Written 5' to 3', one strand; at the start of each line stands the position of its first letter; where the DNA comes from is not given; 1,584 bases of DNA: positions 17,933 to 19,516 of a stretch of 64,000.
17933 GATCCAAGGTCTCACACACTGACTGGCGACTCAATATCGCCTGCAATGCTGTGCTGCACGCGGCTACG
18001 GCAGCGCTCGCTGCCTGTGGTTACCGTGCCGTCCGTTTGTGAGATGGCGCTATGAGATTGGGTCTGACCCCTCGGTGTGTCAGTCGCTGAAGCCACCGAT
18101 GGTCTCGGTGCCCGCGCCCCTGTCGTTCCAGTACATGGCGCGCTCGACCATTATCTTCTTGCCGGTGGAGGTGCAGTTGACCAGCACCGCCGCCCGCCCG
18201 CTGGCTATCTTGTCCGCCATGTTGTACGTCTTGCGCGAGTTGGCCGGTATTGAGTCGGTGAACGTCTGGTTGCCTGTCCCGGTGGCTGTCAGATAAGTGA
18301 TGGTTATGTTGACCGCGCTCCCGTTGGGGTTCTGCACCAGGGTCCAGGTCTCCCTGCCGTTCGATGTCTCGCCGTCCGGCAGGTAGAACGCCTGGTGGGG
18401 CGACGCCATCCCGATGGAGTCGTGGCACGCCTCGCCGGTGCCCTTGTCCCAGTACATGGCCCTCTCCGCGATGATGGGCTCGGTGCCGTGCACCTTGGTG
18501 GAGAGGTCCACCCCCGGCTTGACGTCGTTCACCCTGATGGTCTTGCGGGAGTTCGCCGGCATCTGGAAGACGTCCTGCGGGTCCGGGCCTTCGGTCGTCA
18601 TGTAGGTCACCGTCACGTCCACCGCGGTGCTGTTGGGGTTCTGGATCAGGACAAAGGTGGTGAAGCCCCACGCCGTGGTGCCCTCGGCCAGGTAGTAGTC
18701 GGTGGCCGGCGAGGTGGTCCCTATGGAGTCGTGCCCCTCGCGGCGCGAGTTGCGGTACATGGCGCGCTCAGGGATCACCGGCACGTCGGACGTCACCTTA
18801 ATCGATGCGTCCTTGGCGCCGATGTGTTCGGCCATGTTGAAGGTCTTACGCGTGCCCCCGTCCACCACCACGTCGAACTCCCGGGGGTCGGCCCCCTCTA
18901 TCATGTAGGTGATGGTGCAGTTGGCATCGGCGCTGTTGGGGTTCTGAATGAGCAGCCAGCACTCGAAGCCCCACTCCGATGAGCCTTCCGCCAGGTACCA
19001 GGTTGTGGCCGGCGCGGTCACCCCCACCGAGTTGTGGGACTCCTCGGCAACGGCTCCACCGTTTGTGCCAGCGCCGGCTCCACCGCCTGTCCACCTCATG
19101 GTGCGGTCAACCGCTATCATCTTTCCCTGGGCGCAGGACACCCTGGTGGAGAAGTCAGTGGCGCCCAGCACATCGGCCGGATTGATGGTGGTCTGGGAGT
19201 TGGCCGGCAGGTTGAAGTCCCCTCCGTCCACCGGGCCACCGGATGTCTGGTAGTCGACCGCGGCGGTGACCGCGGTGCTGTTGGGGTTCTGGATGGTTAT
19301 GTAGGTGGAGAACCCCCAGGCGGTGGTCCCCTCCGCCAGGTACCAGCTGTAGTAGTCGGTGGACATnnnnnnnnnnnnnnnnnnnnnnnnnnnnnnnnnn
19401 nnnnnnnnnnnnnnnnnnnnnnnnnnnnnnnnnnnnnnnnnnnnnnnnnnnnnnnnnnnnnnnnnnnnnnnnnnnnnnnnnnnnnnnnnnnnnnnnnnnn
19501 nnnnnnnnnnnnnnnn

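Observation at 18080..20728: Paralogous secreted protein: ~48-aa propeller-like repeats plus the same four-module tail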

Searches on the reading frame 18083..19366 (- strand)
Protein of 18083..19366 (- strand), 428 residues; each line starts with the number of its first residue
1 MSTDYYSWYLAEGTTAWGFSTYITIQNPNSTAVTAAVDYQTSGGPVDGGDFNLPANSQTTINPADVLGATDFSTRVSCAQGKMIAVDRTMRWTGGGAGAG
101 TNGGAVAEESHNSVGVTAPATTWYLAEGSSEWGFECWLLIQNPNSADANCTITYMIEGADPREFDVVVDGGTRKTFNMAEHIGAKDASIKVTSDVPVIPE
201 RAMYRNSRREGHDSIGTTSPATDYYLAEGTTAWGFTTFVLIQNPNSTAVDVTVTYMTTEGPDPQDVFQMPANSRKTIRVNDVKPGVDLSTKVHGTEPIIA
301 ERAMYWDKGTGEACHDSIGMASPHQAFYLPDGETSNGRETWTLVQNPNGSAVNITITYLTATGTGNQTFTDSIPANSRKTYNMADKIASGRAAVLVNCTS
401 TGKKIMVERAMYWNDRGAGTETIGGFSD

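Call 20: predict_structure(alignment_id=A1)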
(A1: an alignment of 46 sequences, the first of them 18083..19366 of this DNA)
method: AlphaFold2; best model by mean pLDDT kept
length: 428 residues; sequences in the alignment: 46
mean_pLDDT: 93.4   pTM: 0.92
mean pLDDT of the five models: 93.4, 92.9, 92.6, 92.4, 92.3
residues with pLDDT >= 90: 365; 70-90: 42; 50-70: 16; < 50: 5
segments of 3 or more residues with pLDDT < 50: 101-103
pLDDT, mean of each block of 10 residues (from residue 1): 74 94 98 98 95 98 97 97 96 69 62 95 98 95 98 98 98 97 98 98 86 94 96 93 98 92 97 98 95 98 83 87 97 94 95 98 98 94 97 98 97 84 90
secondary structure, 60 per line:
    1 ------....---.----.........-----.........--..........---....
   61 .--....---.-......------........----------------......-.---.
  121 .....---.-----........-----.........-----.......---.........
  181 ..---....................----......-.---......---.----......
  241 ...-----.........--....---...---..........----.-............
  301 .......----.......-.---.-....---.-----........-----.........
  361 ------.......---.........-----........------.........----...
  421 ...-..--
elements in order: E7-10 E19-27 E33-41 E44-53 E57-61 H64-67 E73-78 E85-92 E109-114 E120-125 E135-142 E148-156 E162-168 E172-177 H178-182 E186-205 E210-215 E221-226 E235-243 E249-257 E260-263 E267-269 E273-278 H279-282 E289-307 E312-318 E326-329 E339-346 E352-360 E367-373 E377-382 E391-398 E405-413 E418-423
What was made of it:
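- AF2 tail model has pLDDT 93.4 and pTM 0.92 for four domains in one chain, so the inter-domain packing is predicted with confidence (call 20). The body is compact and rigid (pTM 0.92, call 20).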

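Call 25: fold_search(model_id=the predicted structure, library=pdb)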
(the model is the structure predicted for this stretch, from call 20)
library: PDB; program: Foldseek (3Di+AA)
matches with E <= 10: 1210; with E <= 0.001: 39
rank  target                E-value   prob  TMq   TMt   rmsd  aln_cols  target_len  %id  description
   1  1nc7_B                8.2e-07  1.00  0.22  0.75   2.5       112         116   20  Crystal Structure of Thermotoga maritima 1070 (released 2003-07-01)
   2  1nc7_A                9.3e-07  1.00  0.22  0.77   2.3       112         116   20  Crystal Structure of Thermotoga maritima 1070 (released 2003-07-01)
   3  1nc7_D                2.0e-06  1.00  0.22  0.75   2.5       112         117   20  Crystal Structure of Thermotoga maritima 1070 (released 2003-07-01)
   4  8v29_C                1.7e-05  0.23  0.11  0.07  29.7       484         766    9  Cryo-EM structure of human type I OSM receptor complex: model for full extracellular assembly (released 2024-11-20)
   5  7q60                  2.0e-05  0.30  0.13  0.06  23.3       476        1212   10  Structure of TEV cleaved A2ML1 (A2ML1-TE) (released 2022-04-20)
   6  8yrm_A                3.0e-05  0.21  0.14  0.12  30.2       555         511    8  Iota toxin Ib pore serine-clamp mutant (released 2025-03-26)
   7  7q1y_A                4.0e-05  0.18  0.11  0.05  24.9       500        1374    9  X-ray structure of human A2ML1 (released 2022-04-20)
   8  2ii8_F                4.3e-05  1.00  0.17  0.72   3.1        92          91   21  Anabaena sensory rhodopsin transducer (released 2007-03-20)
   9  9u61_E                5.2e-05  0.23  0.12  0.05  21.8       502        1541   10  CP/MBL pathways C3 convertase C4b2a and C3 complex (released 2026-01-14)
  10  7u8t_A                5.5e-05  0.33  0.13  0.11  23.4       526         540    8  Vps13 adaptor binding domain in complex with Mcp1 PxP motif peptide (released 2022-03-30)
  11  2iia                  1.1e-04  1.00  0.18  0.76   2.3        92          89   21  Anabaena sensory rhodopsin transducer (released 2007-03-20)
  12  2ii8_E                1.2e-04  1.00  0.18  0.75   2.9        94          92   20  Anabaena sensory rhodopsin transducer (released 2007-03-20)
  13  2ii8_A                1.2e-04  1.00  0.18  0.72   4.1        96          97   21  Anabaena sensory rhodopsin transducer (released 2007-03-20)
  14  2ii8_D                1.3e-04  1.00  0.18  0.69   3.3        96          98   21  Anabaena sensory rhodopsin transducer (released 2007-03-20)
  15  2ii9_D                1.4e-04  1.00  0.17  0.70   3.3        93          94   22  Anabaena sensory rhodopsin transducer (released 2007-03-20)
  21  2ii7_F                2.4e-04  1.00  0.18  0.78   1.8        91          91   21  Anabaena sensory rhodopsin transducer (released 2007-03-20)
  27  2ii7_C                4.2e-04  1.00  0.18  0.63   2.4        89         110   22  Anabaena sensory rhodopsin transducer (released 2007-03-20)
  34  2ii7_A                6.5e-04  1.00  0.17  0.60   3.3        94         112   20  Anabaena sensory rhodopsin transducer (released 2007-03-20)
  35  2ii7_D                6.5e-04  1.00  0.18  0.67   3.3        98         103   20  Anabaena sensory rhodopsin transducer (released 2007-03-20)
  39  2ii7_E                7.8e-04  1.00  0.18  0.65   3.5        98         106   19  Anabaena sensory rhodopsin transducer (released 2007-03-20)
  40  2ii7_H                1.1e-03  1.00  0.18  0.68   1.9        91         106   21  Anabaena sensory rhodopsin transducer (released 2007-03-20)
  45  2ii7_B                1.6e-03  1.00  0.19  0.63   3.0       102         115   20  Anabaena sensory rhodopsin transducer (released 2007-03-20)
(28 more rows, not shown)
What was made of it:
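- Closest known: TM1070. Same: Each tail module has the same eight-stranded beta-sandwich fold (Foldseek probability 1.00, TM 0.72-0.78, ~20% identity; call 25).
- Foldseek against the PDB matches single modules to TM1070 (1nc7; E 8e-7, probability 1.00, TM 0.75-0.77 normalised to the target, rmsd 2.3-2.5) and to ASRT (2ii7-2iia; probability 1.00) (call 25).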

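Call 39: find_related_loci(query=A1, collection=genome_contigs, flank=6000)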
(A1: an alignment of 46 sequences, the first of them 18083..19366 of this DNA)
Query A1 (428 aa) in genome_contigs; peptide patterns used: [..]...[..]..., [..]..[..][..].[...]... (x = any residue, [..] = any of these).
555 stretches matched a pattern (row limit reached: there are more); 517 encode a relative of the query (tblastn E <= 1e-3); the best 80 are kept; 79 distinct loci.
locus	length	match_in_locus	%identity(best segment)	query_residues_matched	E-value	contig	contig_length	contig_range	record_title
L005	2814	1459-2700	69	7-428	0e+0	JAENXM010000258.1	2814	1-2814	MAG: Actinomycetota bacterium isolate 14_8_m_bin1 k141_19527_length_2814_cov_16.0000, whole genome shotgun sequence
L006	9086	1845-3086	68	1-428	0e+0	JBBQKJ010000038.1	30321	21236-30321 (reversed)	MAG: Candidatus Geothermincolia bacterium isolate Co_metawrap_610 Cmw_610_k141_25646461_length_30321_cov_15.6220, whole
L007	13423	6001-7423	67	7-428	0e+0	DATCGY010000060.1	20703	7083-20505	MAG TPA_asm: Candidatus Anoxymicrobiaceae bacterium isolate SMAG_U7819 k141_1171784, whole genome shotgun sequence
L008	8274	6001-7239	67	7-428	0e+0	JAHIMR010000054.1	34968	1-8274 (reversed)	MAG: Actinomycetota bacterium isolate KR13_N2.mb.8 KR13_N2.mb.8_k141_152492, whole genome shotgun sequence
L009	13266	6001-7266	66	4-428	0e+0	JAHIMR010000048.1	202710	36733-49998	MAG: Actinomycetota bacterium isolate KR13_N2.mb.8 KR13_N2.mb.8_k141_132481, whole genome shotgun sequence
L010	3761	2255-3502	67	2-428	0e+0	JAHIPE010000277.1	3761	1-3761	MAG: Actinomycetota bacterium isolate KR13_S3.mb.41 KR13_S3.mb.41_k141_600855, whole genome shotgun sequence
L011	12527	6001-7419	66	1-428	0e+0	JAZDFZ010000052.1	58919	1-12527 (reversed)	MAG: Actinomycetota bacterium isolate MEGAHIT-group-0.229 k141_12250106, whole genome shotgun sequence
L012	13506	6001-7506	65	5-428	0e+0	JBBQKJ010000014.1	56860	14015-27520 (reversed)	MAG: Candidatus Geothermincolia bacterium isolate Co_metawrap_610 Cmw_610_k141_19657070_length_56860_cov_14.9990, whole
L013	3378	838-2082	67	1-428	0e+0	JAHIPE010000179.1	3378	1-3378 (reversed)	MAG: Actinomycetota bacterium isolate KR13_S3.mb.41 KR13_S3.mb.41_k141_275205, whole genome shotgun sequence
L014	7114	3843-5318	66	1-428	0e+0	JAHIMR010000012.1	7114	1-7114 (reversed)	MAG: Actinomycetota bacterium isolate KR13_N2.mb.8 KR13_N2.mb.8_k141_35781, whole genome shotgun sequence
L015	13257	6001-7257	65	1-428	0e+0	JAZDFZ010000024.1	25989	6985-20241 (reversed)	MAG: Actinomycetota bacterium isolate MEGAHIT-group-0.229 k141_16227481, whole genome shotgun sequence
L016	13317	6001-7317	65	1-428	0e+0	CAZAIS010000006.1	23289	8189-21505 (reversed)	MAG TPA_asm: uncultured Acidimicrobiales bacterium isolate binchicken_co204_55 genome assembly, contig: NODE_2455_length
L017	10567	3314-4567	66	1-428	0e+0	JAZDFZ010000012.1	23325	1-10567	MAG: Actinomycetota bacterium isolate MEGAHIT-group-0.229 k141_5424747, whole genome shotgun sequence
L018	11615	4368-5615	66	7-428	0e+0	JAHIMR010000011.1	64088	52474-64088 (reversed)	MAG: Actinomycetota bacterium isolate KR13_N2.mb.8 KR13_N2.mb.8_k141_35216, whole genome shotgun sequence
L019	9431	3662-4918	66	1-428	0e+0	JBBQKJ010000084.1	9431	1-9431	MAG: Candidatus Geothermincolia bacterium isolate Co_metawrap_610 Cmw_610_k141_30044013_length_9431_cov_11.9953, whole g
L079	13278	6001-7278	59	7-428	5e-163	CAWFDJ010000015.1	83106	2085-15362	MAG: uncultured bacterium isolate MFD04716.bin.2.264 genome assembly, contig: contig_34334, whole genome shotgun sequenc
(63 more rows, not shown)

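Call 45: search_protein_families(library=pfam, alignment_id=A4, max_evalue=0.00001)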
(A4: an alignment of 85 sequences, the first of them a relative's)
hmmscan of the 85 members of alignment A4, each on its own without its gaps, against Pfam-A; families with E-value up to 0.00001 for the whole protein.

A. member 1, L073:5755-6012:+ (86 aa): 0 families

B. families by the number of members that match (of 85 scanned): 49 families (the first 25 are shown)
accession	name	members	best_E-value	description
PF01833.30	TIG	26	2.3e-75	IPT/TIG domain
PF00082.27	Peptidase_S8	9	3e-60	Subtilase family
PF14870.12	PSII_BNR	6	6.6e-38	Photosynthesis system II assembly factor YCF48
PF22148.1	Fervidolysin_NPro-like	6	2.5e-17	Fervidolysin N-terminal prodomain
PF00149.33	Metallophos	6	1.6e-15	Calcineurin-like phosphoesterase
PF24684.1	Vgb_lyase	5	1.1e-112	Virginiamycin B lyase family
PF13620.12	CarboxypepD_reg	3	1.4e-33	Carboxypeptidase regulatory-like domain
PF13229.12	Beta_helix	3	5.3e-16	Right handed beta helix region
PF01229.23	Glyco_hydro_39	3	1.4e-10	Glycosyl hydrolases family 39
PF02012.26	BNR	3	1.9e-09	BNR/Asp-box repeat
PF00150.24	Cellulase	3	3.2e-09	Cellulase (glycosyl hydrolase family 5)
PF00112.29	Peptidase_C1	3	4.9e-09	Papain family cysteine protease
PF15902.12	Sortilin-Vps10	2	2.7e-25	Sortilin, neurotensin receptor 3,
PF17210.9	SdrD_B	2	4.6e-21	SdrD B-like domain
PF17802.7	SpaA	2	3.5e-17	Prealbumin-like fold domain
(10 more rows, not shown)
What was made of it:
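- Heads are unrelated enzymes and binding domains (call 45). Some heads are glycosidases (GH5, GH39; call 45), which would fit a substrate-targeting carbohydrate-binding module equally well. Some heads are glycoside hydrolases (GH5, GH39) and a right-handed beta-helix (call 45).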
